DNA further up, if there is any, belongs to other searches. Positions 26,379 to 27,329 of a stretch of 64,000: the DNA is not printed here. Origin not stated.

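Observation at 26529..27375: NHase alpha carries a His-rich N-terminal extension, and the locus lacks both an activator/metallochaperone and an amidase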

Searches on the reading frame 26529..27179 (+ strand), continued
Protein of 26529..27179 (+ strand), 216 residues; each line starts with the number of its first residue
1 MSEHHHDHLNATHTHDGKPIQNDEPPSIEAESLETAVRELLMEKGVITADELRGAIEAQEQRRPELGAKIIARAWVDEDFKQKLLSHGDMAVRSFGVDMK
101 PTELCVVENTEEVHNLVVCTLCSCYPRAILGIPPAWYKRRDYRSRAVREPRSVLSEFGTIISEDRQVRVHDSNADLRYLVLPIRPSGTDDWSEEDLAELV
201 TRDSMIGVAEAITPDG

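Call 65: get_annotated_region(hit=H19, flank=3500)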
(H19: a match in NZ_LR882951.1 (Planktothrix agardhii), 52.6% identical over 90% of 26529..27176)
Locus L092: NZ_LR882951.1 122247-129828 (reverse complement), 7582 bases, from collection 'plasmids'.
description: Planktothrix agardhii strain PCC7805 plasmid p1
organism: Planktothrix agardhii (NCBI taxid 1160)
taxonomy: Bacteria; Cyanobacteriota; Cyanophyceae; Oscillatoriales; Microcoleaceae; Planktothrix; Planktothrix agardhii
host: -; source: -; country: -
typing (MOB-suite, as given by PLSDB): non-mobilizable
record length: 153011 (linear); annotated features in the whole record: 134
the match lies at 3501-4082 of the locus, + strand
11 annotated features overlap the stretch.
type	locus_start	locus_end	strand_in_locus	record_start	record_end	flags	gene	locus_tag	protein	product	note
CDS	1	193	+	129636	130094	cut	-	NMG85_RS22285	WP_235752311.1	NADAR family protein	-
CDS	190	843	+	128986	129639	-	-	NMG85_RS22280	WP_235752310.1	glutathione S-transferase family protein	-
CDS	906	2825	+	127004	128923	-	asnB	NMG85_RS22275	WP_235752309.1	asparagine synthase (glutamine-hydrolyzing)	GO:0006529 - asparagine biosynthetic process [Evidence IEA]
CDS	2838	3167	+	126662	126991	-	-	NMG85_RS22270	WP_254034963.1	SH3-like domain-containing protein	-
CDS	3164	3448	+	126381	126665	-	-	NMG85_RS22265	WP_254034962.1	SH3-like domain-containing protein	-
CDS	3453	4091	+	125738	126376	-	nthA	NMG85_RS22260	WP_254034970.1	nitrile hydratase subunit alpha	GO:0050898 - nitrile metabolic process [Evidence IEA]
CDS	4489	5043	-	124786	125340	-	-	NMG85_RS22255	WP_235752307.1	hypothetical protein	-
CDS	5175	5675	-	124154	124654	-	-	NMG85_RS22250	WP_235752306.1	DUF3368 domain-containing protein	-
CDS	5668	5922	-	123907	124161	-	-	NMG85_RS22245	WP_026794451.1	UPF0175 family protein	-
CDS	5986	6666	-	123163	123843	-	-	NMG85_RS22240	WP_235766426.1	type 1 glutamine amidotransferase domain-containing protein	-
CDS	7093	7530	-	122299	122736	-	-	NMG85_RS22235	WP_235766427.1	hypothetical protein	-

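Call 66: get_annotated_region(hit=H21, flank=3500)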
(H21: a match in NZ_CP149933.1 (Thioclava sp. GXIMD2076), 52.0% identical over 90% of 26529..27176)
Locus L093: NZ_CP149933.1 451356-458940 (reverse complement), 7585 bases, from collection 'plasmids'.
description: Thioclava sp. GXIMD2076 plasmid p2, complete sequence
organism: Thioclava sp. GXIMD2076 (NCBI taxid 3131931)
taxonomy: Bacteria; Pseudomonadota; Alphaproteobacteria; Rhodobacterales; Paracoccaceae; Thioclava; Thioclava sp. GXIMD2076
host: -; source: pure culture,conch meat; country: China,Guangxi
typing (MOB-suite, as given by PLSDB): non-mobilizable
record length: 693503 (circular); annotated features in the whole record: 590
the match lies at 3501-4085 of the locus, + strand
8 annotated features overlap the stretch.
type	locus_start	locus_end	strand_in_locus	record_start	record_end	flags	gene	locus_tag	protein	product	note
CDS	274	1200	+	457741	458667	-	-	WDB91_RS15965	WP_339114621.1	AraC family transcriptional regulator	-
CDS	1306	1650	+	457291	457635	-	-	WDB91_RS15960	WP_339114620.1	EthD domain-containing protein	-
CDS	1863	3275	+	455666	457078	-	-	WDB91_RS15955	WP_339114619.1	cytosine permease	GO:0055085 - transmembrane transport [Evidence IEA]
CDS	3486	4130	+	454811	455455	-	nthA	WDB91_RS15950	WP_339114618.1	nitrile hydratase subunit alpha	GO:0050898 - nitrile metabolic process [Evidence IEA]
CDS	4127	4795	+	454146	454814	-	nthB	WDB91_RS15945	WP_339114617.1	nitrile hydratase subunit beta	GO:0050898 - nitrile metabolic process [Evidence IEA]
CDS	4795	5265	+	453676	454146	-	-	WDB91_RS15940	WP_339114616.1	nitrile hydratase accessory protein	GO:0050898 - nitrile metabolic process [Evidence IEA]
CDS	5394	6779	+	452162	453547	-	-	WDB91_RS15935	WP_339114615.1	amidase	-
CDS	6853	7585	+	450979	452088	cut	-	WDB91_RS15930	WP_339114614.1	substrate-binding domain-containing protein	-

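Call 67: get_annotated_region(hit=H29, flank=3500)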
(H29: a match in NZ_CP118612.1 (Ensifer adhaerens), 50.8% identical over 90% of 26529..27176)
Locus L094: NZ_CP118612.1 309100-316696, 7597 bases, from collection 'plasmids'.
description: Ensifer adhaerens strain CTYH.Ch1 plasmid pCTYH.Ch1_2, complete sequence
organism: Ensifer adhaerens (NCBI taxid 106592)
taxonomy: Bacteria; Pseudomonadota; Alphaproteobacteria; Hyphomicrobiales; Rhizobiaceae; Ensifer; Ensifer adhaerens
host: -; source: Pure isolate,Rhizosphere of Cyperus brevifolius; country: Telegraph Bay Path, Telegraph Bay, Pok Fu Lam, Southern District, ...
typing (MOB-suite, as given by PLSDB): non-mobilizable
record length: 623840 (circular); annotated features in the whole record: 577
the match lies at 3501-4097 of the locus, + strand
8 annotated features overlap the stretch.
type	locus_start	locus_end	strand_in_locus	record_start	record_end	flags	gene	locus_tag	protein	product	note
CDS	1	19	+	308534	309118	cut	-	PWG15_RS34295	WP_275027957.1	hypothetical protein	-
CDS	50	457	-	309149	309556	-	-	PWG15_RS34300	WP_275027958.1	PAS domain-containing protein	-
CDS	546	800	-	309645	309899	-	-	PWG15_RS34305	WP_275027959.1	hypothetical protein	-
CDS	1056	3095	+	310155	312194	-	-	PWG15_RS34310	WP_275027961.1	adenylate/guanylate cyclase domain-containing protein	GO:0009190 - cyclic nucleotide biosynthetic process [Evidence IEA]; GO:0035556 - intracellular signal transduction ...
CDS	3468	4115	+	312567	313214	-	nthA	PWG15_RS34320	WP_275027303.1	nitrile hydratase subunit alpha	GO:0050898 - nitrile metabolic process [Evidence IEA]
CDS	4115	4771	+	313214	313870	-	nthB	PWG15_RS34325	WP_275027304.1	nitrile hydratase subunit beta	GO:0050898 - nitrile metabolic process [Evidence IEA]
CDS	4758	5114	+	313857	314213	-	-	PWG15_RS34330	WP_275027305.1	nitrile hydratase accessory protein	GO:0050898 - nitrile metabolic process [Evidence IEA]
CDS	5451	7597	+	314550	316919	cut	-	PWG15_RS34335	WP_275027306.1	LuxR family transcriptional regulator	GO:0006355 - regulation of DNA-templated transcription [Evidence IEA]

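Call 69: search_dna_similar(query=window:26529-27176:+, collection=plasmids, mode=protein, max_rows=45, rows=spread)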
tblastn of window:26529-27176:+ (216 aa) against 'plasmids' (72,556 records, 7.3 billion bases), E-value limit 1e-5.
Records with a match: 181; places in all: 190; records where one place covers at least 80% of the query: 144.
Best place of each record, by identity: 60-80% 1; <60% 180.
By first word of the organism name: Rhizobium 62; Rhodococcus 15; Agrobacterium 9; Azospirillum 7; Sulfitobacter 7; Ensifer 6; Klebsiella 6; Citrobacter 6; Sinorhizobium 5; Enterobacter 5; and 34 more.
By predicted mobility (MOB-suite, as given by PLSDB): non-mobilizable 85; conjugative 68; mobilizable 28.
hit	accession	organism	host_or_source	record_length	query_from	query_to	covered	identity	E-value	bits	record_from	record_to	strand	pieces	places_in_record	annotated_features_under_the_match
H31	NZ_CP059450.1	Azospirillum brasilense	Prokaryotes,soil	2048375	19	216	92%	57.3%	2e-66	228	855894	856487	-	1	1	none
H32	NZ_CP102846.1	Microvirga terrae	soil,soil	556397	20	216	91%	55.6%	1e-63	220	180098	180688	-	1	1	nthA: nitrile hydratase subunit alpha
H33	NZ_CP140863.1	Rhizobium leguminosarum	Trifolium pratense,whole organism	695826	19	214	91%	55.3%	4e-62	215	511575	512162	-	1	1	nitrile hydratase subunit alpha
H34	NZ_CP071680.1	Rhizobium ruizarguesonis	lentil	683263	19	214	91%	54.3%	2e-61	213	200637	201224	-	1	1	nthA: nitrile hydratase subunit alpha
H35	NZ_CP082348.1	Pantoea dispersa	water,drinking water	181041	24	216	89%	53.8%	8e-58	203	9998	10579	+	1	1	nthA: nitrile hydratase subunit alpha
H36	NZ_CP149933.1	Thioclava sp. GXIMD2076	pure culture,conch meat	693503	21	214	90%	52.0%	8e-54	191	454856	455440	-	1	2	nthA: nitrile hydratase subunit alpha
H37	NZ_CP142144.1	Rhodococcus sp. PD04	mixed culture,Industrial wastewater ...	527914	18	214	91%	51.0%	3e-56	198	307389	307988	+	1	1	nthA: nitrile hydratase subunit alpha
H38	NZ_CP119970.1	Gloeocapsopsis dulcis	Dried cell culture,Desert, underside of ...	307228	36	214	83%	54.7%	4e-54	192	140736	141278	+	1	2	nthA: nitrile hydratase subunit alpha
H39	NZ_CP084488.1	Ensifer adhaerens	cellculture,soil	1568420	36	214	83%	53.6%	2e-54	193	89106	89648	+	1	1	none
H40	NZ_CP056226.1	Klebsiella pneumoniae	culture,Wastewater influent sample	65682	21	214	90%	49.0%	4e-48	175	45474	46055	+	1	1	nthA: nitrile hydratase subunit alpha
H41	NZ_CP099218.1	Citrobacter freundii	culture,Pooled soil sample collected ...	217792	22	214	89%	49.2%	1e-52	188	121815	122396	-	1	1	nthA: nitrile hydratase subunit alpha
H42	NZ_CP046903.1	Stutzerimonas stutzeri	cell culture,particulate matter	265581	36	210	81%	53.7%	4e-51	184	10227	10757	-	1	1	nthA: nitrile hydratase subunit alpha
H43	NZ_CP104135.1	Sinorhizobium sp. C101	Phaseolus vulgaris,cell ...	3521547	36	216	84%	51.4%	7e-51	183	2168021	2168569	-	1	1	none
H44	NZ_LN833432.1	Acinetobacter baumannii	Clinical sample, blood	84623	26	214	88%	48.2%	8e-52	186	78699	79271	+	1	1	nthA: nitrile hydratase subunit alpha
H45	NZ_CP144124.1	Halalkalicoccus sp. CGA53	cell culture,sediment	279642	29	208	83%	50.3%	2e-49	179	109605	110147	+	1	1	nthA: nitrile hydratase subunit alpha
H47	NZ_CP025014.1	Rhizobium leguminosarum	Lotus corniculatus,Bacteria culture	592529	26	214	88%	46.6%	1e-46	171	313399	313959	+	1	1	nthA: nitrile hydratase subunit alpha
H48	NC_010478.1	Picosynechococcus sp. PCC 7002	-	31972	36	209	81%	49.4%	2e-46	171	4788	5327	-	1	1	nthA: nitrile hydratase subunit alpha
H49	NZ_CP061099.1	Roseomonas marmotae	Marmota himalayana,pure culture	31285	31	209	83%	47.6%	3e-50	181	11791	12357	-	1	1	scnC: thiocyanate hydrolase subunit gamma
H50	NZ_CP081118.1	Sulfitobacter pontiacus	-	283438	17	214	92%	43.0%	3e-44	164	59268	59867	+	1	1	nthA: nitrile hydratase subunit alpha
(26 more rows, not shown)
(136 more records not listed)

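Call 70: get_annotated_region(hit=H49, flank=3500)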
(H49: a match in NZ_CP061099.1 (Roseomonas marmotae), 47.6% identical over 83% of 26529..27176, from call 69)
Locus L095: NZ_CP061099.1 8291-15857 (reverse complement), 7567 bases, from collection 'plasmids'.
description: Roseomonas marmotae strain 1318 plasmid p1318-8
organism: Roseomonas marmotae (NCBI taxid 2768161)
taxonomy: Bacteria; Pseudomonadota; Alphaproteobacteria; Rhodospirillales; Acetobacteraceae; Roseomonas; Roseomonas marmotae
host: -; source: Marmota himalayana,pure culture; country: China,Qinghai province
typing (MOB-suite, as given by PLSDB): non-mobilizable; replicon rep_cluster_1225
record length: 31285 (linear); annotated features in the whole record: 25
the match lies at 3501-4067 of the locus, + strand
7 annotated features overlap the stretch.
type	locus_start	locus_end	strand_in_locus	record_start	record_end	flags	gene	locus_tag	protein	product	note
CDS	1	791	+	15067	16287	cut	-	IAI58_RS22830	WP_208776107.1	IS256 family transposase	-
CDS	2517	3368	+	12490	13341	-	-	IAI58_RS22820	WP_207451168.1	SH3-like domain-containing protein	-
CDS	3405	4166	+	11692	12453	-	scnC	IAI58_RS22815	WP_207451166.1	thiocyanate hydrolase subunit gamma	-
CDS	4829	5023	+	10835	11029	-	-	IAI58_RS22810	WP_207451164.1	CbtB-domain containing protein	-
CDS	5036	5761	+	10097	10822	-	-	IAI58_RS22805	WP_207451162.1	CbtA family protein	-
CDS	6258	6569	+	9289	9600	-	-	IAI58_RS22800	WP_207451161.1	hypothetical protein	-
CDS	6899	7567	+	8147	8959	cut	-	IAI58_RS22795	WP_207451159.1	sulfite exporter TauE/SafE family protein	GO:0006810 - transport [Evidence IEA]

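Call 71: get_annotated_region(hit=H40, flank=3000)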
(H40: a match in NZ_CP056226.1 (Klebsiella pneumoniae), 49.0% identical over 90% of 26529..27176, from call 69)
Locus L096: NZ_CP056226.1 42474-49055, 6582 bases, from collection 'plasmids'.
description: Klebsiella pneumoniae strain RHBSTW-00973 plasmid pRHBSTW-00973_5, complete sequence
organism: Klebsiella pneumoniae (NCBI taxid 573)
taxonomy: Bacteria; Pseudomonadota; Gammaproteobacteria; Enterobacterales; Enterobacteriaceae; Klebsiella; Klebsiella pneumoniae
host: -; source: culture,Wastewater influent sample; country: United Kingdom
typing (MOB-suite, as given by PLSDB): mobilizable; replicon IncFIA,rep_cluster_1418
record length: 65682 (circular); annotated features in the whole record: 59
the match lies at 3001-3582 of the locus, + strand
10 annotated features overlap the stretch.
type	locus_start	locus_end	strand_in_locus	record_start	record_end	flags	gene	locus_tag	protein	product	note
CDS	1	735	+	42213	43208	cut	-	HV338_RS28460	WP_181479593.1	ABC transporter substrate-binding protein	-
CDS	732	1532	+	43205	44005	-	-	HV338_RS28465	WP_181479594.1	ABC transporter permease subunit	GO:0055085 - transmembrane transport [Evidence IEA]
CDS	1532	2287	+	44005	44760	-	-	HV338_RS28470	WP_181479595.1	ABC transporter ATP-binding protein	GO:0006810 - transport [Evidence IEA]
CDS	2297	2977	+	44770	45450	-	nthB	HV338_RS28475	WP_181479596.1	nitrile hydratase subunit beta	GO:0050898 - nitrile metabolic process [Evidence IEA]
CDS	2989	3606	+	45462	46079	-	nthA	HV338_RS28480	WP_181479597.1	nitrile hydratase subunit alpha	GO:0050898 - nitrile metabolic process [Evidence IEA]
CDS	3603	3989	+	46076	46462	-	-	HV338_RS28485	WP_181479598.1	nitrile hydratase accessory protein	GO:0050898 - nitrile metabolic process [Evidence IEA]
CDS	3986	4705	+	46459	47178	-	-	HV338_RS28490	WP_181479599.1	isochorismatase family cysteine hydrolase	-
CDS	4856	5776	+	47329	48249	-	-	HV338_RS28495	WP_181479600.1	LysR family transcriptional regulator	GO:0006355 - regulation of DNA-templated transcription [Evidence IEA]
CDS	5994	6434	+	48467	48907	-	-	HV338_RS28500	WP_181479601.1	hypothetical protein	-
CDS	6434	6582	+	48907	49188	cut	-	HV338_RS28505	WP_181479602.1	type II toxin-antitoxin system RelE/ParE family toxin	GO:0030541 - plasmid partitioning [Evidence IEA]; GO:0051290 - protein heterotetramerization [Evidence IEA]; GO:0009432 ...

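Call 72: get_annotated_region(hit=H44, flank=3000)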
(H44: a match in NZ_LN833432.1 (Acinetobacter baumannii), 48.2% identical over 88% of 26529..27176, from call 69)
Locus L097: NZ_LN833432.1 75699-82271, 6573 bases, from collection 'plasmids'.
description: Acinetobacter baumannii isolate CHI-32 plasmid pNDM-32, complete sequence
organism: Acinetobacter baumannii (NCBI taxid 470)
taxonomy: Bacteria; Pseudomonadota; Gammaproteobacteria; Moraxellales; Moraxellaceae; Acinetobacter; Acinetobacter baumannii
host: -; source: Clinical sample, blood; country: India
typing (MOB-suite, as given by PLSDB): mobilizable; replicon rep_cluster_1218; relaxase MOBP
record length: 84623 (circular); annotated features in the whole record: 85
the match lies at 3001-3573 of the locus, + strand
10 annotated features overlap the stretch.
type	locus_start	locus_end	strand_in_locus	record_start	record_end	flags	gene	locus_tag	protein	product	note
CDS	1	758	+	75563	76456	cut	-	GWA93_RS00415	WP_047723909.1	transporter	-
CDS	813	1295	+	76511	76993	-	-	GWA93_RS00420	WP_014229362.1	group 1 truncated hemoglobin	-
CDS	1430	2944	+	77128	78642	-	-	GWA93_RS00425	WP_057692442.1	amidase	-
CDS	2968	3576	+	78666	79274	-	nthA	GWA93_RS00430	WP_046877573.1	nitrile hydratase subunit alpha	GO:0050898 - nitrile metabolic process [Evidence IEA]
CDS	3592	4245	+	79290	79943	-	nthB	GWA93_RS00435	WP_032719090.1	nitrile hydratase subunit beta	GO:0050898 - nitrile metabolic process [Evidence IEA]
CDS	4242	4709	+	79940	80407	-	-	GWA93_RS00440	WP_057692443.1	nitrile hydratase accessory protein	GO:0050898 - nitrile metabolic process [Evidence IEA]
CDS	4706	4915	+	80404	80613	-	-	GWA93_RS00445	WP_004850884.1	CbtB-domain containing protein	-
CDS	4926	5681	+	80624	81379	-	-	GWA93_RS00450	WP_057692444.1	CbtA family protein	-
CDS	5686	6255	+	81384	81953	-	-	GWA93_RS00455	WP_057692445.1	histidine phosphatase family protein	-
CDS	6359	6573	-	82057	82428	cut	-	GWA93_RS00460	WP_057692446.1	DUF2255 family protein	-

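Call 73: get_annotated_region(hit=H42, flank=3000)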
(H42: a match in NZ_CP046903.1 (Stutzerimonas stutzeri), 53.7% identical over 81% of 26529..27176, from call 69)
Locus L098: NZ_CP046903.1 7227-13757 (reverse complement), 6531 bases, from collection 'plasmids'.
description: Stutzerimonas stutzeri strain PM101005 plasmid p1_PM101005, complete sequence
organism: Stutzerimonas stutzeri (NCBI taxid 316)
taxonomy: Bacteria; Pseudomonadota; Gammaproteobacteria; Pseudomonadales; Pseudomonadaceae; Stutzerimonas; Stutzerimonas stutzeri
host: -; source: cell culture,particulate matter; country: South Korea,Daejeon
typing (MOB-suite, as given by PLSDB): mobilizable; replicon rep_cluster_1516; relaxase MOBH
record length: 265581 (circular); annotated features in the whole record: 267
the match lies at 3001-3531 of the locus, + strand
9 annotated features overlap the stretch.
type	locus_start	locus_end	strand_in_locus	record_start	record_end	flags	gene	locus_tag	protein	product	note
CDS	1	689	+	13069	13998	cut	-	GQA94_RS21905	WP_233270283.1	ABC transporter substrate-binding protein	-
CDS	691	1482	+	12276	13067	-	-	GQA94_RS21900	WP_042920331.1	ABC transporter permease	-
CDS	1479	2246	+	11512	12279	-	-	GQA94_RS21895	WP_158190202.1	ABC transporter ATP-binding protein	GO:0006810 - transport [Evidence IEA]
CDS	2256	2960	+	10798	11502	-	nthB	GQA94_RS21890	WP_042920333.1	nitrile hydratase subunit beta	GO:0050898 - nitrile metabolic process [Evidence IEA]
CDS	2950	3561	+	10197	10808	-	nthA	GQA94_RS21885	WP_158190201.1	nitrile hydratase subunit alpha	GO:0050898 - nitrile metabolic process [Evidence IEA]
CDS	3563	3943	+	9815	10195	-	-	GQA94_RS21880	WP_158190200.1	nitrile hydratase accessory protein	GO:0050898 - nitrile metabolic process [Evidence IEA]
CDS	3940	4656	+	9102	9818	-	-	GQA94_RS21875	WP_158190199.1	isochorismatase family cysteine hydrolase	-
CDS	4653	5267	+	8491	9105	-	-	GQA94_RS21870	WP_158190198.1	HupE/UreJ family protein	-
CDS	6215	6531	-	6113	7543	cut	-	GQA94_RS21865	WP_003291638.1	IS1182-like element ISPmo1 family transposase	GO:0006313 - DNA transposition [Evidence IEA]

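Call 74: get_annotated_region(hit=H45, flank=3000)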
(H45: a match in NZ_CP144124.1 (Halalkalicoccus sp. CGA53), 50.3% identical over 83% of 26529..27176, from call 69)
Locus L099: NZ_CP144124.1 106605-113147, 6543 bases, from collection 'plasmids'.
description: Halalkalicoccus sp. CGA53 plasmid unnamed1, complete sequence
organism: Halalkalicoccus sp. CGA53 (NCBI taxid 3117733)
taxonomy: Archaea; Euryarchaeota; Halobacteria; Halobacteriales; Halococcaceae; Halalkalicoccus; Halalkalicoccus sp. CGA53
host: -; source: cell culture,sediment; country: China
typing (MOB-suite, as given by PLSDB): non-mobilizable
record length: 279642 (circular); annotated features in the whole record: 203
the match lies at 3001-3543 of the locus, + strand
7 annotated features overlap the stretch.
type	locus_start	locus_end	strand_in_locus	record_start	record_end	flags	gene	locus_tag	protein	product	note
CDS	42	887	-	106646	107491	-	-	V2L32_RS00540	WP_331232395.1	CoA ester lyase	-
CDS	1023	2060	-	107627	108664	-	-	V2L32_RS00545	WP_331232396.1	LLM class flavin-dependent oxidoreductase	-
CDS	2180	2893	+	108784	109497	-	nthB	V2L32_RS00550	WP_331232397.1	nitrile hydratase subunit beta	GO:0050898 - nitrile metabolic process [Evidence IEA]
CDS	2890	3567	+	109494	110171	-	nthA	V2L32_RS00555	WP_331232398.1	nitrile hydratase subunit alpha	GO:0050898 - nitrile metabolic process [Evidence IEA]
CDS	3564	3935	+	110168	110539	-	-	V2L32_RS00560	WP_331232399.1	nitrile hydratase accessory protein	GO:0050898 - nitrile metabolic process [Evidence IEA]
CDS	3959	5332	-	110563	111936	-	-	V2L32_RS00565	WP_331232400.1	MmgE/PrpD family protein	-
CDS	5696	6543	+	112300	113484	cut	-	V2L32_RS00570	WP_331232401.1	CoA transferase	-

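Call 75: get_annotated_region(hit=H48, flank=3000)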
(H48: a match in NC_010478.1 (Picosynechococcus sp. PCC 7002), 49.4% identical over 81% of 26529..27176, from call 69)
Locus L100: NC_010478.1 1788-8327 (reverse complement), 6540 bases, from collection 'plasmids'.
description: Picosynechococcus sp. PCC 7002 plasmid pAQ4, complete sequence
organism: Picosynechococcus sp. PCC 7002 (NCBI taxid 32049)
taxonomy: Bacteria; Cyanobacteriota; Cyanophyceae; Chroococcales; Geminocystaceae; Picosynechococcus; Picosynechococcus sp. PCC 7002
host: -; source: -; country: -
typing (MOB-suite, as given by PLSDB): non-mobilizable
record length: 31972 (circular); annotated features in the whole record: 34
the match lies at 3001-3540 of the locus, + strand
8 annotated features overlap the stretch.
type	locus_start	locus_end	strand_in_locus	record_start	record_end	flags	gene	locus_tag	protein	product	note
CDS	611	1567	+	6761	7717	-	-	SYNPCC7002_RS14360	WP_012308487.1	GTP-binding protein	-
CDS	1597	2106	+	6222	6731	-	-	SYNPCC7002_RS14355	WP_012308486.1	DUF1097 domain-containing protein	-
CDS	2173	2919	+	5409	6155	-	nthB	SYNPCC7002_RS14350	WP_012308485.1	nitrile hydratase subunit beta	GO:0050898 - nitrile metabolic process [Evidence IEA]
CDS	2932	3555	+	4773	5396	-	nthA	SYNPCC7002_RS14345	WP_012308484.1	nitrile hydratase subunit alpha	GO:0050898 - nitrile metabolic process [Evidence IEA]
CDS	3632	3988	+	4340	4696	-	-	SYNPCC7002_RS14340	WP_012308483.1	nitrile hydratase accessory protein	GO:0050898 - nitrile metabolic process [Evidence IEA]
CDS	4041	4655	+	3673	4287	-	-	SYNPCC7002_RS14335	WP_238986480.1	HupE/UreJ family protein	-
CDS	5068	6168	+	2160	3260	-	-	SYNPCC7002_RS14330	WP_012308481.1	IS4-like element ISSysp2 family transposase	-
CDS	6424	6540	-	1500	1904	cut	-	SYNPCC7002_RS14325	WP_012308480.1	type II toxin-antitoxin system VapC family toxin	-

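Call 76: get_annotated_region(hit=H50, flank=3000)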
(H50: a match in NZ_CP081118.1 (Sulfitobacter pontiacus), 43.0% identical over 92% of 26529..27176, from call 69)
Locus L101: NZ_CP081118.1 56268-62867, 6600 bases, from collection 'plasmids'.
description: Sulfitobacter pontiacus strain W028 plasmid unnamed2, complete sequence
organism: Sulfitobacter pontiacus (NCBI taxid 60137)
taxonomy: Bacteria; Pseudomonadota; Alphaproteobacteria; Rhodobacterales; Roseobacteraceae; Sulfitobacter; Sulfitobacter pontiacus
host: -; source: -; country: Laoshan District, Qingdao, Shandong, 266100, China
typing (MOB-suite, as given by PLSDB): non-mobilizable
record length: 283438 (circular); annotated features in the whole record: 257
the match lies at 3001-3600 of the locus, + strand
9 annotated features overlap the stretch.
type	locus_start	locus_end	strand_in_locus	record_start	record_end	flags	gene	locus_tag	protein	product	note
CDS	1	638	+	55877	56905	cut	-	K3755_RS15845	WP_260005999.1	YeiH family protein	-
CDS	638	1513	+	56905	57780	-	-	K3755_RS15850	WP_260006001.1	LysR substrate-binding domain-containing protein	-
CDS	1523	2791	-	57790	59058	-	-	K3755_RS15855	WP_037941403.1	GAF domain-containing sensor histidine kinase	-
CDS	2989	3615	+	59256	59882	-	nthA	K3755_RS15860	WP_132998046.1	nitrile hydratase subunit alpha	GO:0050898 - nitrile metabolic process [Evidence IEA]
CDS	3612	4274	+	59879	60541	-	nthB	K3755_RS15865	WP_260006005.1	nitrile hydratase subunit beta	GO:0050898 - nitrile metabolic process [Evidence IEA]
CDS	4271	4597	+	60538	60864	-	-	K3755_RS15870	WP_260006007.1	nitrile hydratase accessory protein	GO:0050898 - nitrile metabolic process [Evidence IEA]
CDS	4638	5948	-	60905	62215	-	-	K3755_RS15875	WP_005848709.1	TRAP transporter large permease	GO:0008643 - carbohydrate transport [Evidence IEA]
CDS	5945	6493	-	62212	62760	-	-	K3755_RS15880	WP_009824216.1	TRAP transporter small permease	GO:0015740 - C4-dicarboxylate transport [Evidence IEA]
CDS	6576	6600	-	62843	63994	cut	-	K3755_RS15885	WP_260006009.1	C4-dicarboxylate TRAP transporter substrate-binding protein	-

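Call 77: get_annotated_region(hit=H47, flank=3000)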
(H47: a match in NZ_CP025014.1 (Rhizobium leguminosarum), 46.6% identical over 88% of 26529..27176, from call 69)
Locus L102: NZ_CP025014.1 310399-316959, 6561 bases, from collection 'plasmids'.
description: Rhizobium leguminosarum strain Norway plasmid pRLN2, complete sequence
organism: Rhizobium leguminosarum (NCBI taxid 384)
taxonomy: Bacteria; Pseudomonadota; Alphaproteobacteria; Hyphomicrobiales; Rhizobiaceae; Rhizobium; Rhizobium leguminosarum
host: -; source: Lotus corniculatus,Bacteria culture; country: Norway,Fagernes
typing (MOB-suite, as given by PLSDB): mobilizable; relaxase MOBQ
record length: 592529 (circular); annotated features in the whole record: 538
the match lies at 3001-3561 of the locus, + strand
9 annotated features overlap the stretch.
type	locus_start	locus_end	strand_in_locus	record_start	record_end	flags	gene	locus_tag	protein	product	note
CDS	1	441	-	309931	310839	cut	-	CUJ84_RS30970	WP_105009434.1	hypothetical protein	-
CDS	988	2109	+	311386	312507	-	-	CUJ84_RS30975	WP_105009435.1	hypothetical protein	-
CDS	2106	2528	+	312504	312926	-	-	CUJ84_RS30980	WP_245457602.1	hypothetical protein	-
CDS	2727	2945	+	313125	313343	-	-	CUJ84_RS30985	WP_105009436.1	hypothetical protein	-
CDS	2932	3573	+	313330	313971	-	nthA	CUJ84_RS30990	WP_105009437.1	nitrile hydratase subunit alpha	GO:0050898 - nitrile metabolic process [Evidence IEA]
CDS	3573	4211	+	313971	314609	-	nthB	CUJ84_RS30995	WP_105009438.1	nitrile hydratase subunit beta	GO:0050898 - nitrile metabolic process [Evidence IEA]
CDS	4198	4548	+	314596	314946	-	-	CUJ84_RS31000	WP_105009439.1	hypothetical protein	-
CDS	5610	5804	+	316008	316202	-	-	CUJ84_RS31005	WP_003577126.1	hypothetical protein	-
CDS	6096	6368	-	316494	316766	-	-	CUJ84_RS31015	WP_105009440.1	hypothetical protein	-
